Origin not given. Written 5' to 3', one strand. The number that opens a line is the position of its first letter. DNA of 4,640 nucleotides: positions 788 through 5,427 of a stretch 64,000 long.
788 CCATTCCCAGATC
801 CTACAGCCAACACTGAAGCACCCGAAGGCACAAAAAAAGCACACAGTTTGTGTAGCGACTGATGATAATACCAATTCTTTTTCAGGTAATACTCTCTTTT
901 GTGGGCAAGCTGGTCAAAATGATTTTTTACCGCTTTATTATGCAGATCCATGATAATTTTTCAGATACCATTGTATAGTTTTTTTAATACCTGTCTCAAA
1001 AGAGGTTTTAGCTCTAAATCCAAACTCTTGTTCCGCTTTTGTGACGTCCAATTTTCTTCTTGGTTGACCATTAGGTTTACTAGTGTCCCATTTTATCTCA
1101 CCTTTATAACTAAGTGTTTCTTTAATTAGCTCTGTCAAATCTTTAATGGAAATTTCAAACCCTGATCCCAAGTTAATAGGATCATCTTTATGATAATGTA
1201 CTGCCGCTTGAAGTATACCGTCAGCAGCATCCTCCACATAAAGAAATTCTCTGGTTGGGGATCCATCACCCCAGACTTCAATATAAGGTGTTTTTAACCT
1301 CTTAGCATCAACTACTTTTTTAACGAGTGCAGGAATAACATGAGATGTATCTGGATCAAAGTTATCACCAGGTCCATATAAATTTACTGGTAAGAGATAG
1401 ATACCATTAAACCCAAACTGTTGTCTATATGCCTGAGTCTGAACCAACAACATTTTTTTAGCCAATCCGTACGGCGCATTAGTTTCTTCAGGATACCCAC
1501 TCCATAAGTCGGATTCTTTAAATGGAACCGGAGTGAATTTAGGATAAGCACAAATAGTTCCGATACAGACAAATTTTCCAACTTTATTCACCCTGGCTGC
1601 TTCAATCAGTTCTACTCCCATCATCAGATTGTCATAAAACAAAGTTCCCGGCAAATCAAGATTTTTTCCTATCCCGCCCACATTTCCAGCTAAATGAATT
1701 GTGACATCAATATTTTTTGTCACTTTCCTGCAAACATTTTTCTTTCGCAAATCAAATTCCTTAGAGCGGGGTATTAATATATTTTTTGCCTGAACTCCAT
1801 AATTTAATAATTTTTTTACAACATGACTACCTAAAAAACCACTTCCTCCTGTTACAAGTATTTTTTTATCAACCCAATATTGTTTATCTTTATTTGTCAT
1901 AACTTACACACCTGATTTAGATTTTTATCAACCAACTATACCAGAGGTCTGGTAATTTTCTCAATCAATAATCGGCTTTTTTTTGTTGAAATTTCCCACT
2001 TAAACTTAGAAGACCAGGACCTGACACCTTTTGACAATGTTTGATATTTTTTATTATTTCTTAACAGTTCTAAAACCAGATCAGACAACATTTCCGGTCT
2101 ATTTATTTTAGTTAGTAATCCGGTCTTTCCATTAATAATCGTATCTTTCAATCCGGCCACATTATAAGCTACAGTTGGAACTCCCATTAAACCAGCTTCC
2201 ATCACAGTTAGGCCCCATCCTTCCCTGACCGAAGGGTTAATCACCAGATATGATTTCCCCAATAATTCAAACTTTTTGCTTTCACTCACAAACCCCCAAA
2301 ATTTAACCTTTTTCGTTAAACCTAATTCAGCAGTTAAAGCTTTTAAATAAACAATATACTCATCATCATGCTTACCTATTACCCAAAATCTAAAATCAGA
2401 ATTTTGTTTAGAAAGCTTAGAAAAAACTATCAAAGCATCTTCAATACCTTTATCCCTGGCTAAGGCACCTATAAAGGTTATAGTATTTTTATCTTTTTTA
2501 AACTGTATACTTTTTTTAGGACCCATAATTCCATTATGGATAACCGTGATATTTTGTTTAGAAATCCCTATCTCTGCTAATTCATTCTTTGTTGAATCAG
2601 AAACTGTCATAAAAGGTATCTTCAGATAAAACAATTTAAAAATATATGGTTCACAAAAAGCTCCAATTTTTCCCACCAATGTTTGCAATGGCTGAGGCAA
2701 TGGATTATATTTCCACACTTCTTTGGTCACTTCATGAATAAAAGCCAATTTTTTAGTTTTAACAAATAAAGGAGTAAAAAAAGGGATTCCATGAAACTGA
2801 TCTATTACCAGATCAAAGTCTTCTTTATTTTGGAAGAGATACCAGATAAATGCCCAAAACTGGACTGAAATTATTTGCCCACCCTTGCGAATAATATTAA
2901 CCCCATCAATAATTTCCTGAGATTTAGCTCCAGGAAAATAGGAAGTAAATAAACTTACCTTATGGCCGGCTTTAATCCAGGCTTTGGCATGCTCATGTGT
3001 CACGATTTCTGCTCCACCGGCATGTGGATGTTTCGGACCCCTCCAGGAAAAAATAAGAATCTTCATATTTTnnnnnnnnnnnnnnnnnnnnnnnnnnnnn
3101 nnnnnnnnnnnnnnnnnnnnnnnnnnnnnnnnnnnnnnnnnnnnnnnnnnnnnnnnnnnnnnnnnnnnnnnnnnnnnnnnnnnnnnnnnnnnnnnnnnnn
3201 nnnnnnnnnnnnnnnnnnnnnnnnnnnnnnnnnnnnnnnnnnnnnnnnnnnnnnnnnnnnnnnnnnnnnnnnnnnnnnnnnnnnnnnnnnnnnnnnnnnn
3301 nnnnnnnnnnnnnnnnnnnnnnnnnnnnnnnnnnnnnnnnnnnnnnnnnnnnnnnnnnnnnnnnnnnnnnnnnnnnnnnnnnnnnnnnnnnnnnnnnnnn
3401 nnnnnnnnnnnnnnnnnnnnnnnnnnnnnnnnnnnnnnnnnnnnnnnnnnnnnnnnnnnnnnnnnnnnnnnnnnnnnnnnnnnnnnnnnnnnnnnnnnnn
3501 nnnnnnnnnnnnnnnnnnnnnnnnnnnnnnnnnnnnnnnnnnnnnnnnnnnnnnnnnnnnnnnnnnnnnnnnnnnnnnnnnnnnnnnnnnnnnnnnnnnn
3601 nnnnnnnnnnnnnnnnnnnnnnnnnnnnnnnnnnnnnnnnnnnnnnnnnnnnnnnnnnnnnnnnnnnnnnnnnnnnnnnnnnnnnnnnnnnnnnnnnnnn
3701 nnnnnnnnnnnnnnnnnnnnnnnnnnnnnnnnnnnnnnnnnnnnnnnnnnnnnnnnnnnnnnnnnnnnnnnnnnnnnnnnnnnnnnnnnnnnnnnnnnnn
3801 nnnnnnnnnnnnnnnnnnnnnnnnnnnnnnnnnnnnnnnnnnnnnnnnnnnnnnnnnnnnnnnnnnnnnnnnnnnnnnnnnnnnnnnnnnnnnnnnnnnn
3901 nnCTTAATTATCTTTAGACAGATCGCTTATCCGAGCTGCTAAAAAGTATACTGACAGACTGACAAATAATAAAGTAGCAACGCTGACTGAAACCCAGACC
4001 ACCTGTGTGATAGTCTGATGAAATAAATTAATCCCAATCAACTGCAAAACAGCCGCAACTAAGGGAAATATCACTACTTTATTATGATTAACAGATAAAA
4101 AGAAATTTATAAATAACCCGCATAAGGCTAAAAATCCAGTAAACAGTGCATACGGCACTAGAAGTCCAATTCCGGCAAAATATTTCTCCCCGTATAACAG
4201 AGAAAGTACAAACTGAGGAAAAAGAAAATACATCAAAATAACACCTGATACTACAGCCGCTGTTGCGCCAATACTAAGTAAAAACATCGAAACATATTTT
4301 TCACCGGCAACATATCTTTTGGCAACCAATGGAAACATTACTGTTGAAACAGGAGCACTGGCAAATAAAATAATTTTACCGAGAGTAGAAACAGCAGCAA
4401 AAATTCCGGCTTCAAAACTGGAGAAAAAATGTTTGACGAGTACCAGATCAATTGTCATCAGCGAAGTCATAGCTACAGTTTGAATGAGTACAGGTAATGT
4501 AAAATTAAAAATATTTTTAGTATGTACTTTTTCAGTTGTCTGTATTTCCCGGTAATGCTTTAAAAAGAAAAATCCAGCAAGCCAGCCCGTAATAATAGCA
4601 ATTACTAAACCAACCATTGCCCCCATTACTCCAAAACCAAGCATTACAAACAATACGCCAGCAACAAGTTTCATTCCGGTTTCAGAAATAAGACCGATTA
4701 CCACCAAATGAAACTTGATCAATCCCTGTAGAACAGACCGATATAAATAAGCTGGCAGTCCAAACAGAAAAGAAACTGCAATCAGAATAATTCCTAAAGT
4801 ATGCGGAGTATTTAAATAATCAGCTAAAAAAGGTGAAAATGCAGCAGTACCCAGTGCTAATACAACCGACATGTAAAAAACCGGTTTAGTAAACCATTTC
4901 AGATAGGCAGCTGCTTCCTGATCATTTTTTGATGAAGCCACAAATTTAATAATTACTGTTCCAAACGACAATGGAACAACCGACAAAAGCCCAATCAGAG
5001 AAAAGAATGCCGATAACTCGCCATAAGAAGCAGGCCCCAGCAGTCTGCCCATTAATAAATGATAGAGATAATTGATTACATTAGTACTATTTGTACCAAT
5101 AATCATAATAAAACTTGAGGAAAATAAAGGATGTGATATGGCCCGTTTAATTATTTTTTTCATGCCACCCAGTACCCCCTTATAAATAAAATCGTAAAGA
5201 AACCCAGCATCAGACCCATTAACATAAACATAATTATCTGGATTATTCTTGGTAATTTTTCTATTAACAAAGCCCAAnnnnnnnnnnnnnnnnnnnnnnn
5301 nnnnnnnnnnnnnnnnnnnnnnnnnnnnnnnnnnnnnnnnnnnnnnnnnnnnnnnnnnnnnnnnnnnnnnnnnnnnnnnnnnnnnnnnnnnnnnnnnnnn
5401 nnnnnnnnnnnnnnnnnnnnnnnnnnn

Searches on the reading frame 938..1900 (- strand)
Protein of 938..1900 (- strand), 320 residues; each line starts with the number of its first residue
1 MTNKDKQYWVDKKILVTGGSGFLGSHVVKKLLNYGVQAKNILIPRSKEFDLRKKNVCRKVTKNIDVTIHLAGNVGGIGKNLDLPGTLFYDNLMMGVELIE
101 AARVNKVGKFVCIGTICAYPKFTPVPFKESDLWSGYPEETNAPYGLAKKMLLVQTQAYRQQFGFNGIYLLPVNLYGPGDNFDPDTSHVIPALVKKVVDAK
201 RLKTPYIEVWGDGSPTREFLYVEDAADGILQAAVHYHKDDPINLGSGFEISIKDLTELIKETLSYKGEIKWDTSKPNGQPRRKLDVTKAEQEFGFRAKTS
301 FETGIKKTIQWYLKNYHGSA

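Call 22: search_protein_families(library=pfam, proteins=[window:938-1900:-], max_evalue=0.01)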
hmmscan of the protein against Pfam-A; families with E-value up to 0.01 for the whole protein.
window:938-1900:- (320 aa): 6 families
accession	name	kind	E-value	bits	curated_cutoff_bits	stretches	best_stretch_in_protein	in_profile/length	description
PF01370.27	Epimerase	-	3.5e-52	177.6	20.9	1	14-245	1-240/240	NAD dependent epimerase/dehydratase family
PF16363.11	GDP_Man_Dehyd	-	1.8e-25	90.6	27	1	15-308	1-332/332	GDP-mannose 4,6 dehydratase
PF01073.25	3Beta_HSD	-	2.9e-07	30.2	22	1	15-36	1-22/280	3-beta hydroxysteroid dehydrogenase/isomerase family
PF02719.21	Polysacc_synt_2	-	6.3e-06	26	20.2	0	14-55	1-40/293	Polysaccharide biosynthesis protein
PF07993.18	NAD_binding_4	-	0.00018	21.2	20.1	1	16-41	1-26/258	Male sterility protein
PF13460.12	NAD_binding_10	-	0.0018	18.6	27.2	0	18-121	1-104/184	NAD(P)H-binding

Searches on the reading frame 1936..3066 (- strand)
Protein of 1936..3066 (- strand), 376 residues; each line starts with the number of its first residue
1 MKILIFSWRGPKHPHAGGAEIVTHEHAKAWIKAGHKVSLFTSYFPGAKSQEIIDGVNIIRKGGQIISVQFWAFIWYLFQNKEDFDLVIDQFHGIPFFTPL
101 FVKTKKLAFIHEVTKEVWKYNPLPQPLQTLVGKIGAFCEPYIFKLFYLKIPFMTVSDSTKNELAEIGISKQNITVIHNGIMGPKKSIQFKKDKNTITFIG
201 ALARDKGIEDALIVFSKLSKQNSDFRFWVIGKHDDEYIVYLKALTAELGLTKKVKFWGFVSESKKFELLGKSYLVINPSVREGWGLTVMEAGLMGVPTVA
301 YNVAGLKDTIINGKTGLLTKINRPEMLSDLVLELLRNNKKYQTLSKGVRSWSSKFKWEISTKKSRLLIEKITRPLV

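Call 22: search_protein_families(library=pfam, proteins=[window:1936-3066:-], max_evalue=0.01)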
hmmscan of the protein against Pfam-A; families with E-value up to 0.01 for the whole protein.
window:1936-3066:- (376 aa): 5 families
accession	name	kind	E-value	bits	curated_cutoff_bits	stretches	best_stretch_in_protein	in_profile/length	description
PF00534.26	Glycos_transf_1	-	1.1e-34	119.9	26.4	1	185-350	7-171/172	Glycosyl transferases group 1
PF13692.12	Glyco_trans_1_4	-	2.1e-26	93.3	27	1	194-337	2-142/142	Glycosyl transferases group 1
PF13439.12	Glyco_transf_4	-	5.2e-13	49.8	28.5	1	17-180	2-166/170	Glycosyltransferase Family 4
PF20706.3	GT4-conflict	-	3.3e-10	40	26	1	176-311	177-321/385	Family 4 Glycosyltransferase in conflict systems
PF13579.12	Glyco_trans_4_4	-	0.00012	22.9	29.7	1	17-179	1-158/158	Glycosyl transferase 4-like domain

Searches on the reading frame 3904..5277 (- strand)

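Call 22: search_protein_families(library=pfam, proteins=[window:3904-5277:-], max_evalue=0.01)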
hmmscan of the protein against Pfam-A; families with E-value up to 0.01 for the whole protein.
window:3904-5277:- (457 aa): 2 families
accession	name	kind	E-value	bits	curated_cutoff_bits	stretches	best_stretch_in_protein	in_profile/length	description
PF13440.11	Polysacc_synt_3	-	3.7e-16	59.7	23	1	76-366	2-288/293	Polysaccharide biosynthesis protein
PF01943.22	Polysacc_synt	-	8e-13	48.9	28.2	1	55-320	5-272/274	Polysaccharide biosynthesis protein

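Call 67: search_protein_families(library=ncbifam, proteins=[window:3904-5277:-], max_evalue=0.001)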
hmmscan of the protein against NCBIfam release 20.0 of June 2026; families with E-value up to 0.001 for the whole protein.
window:3904-5277:- (457 aa): 0 families
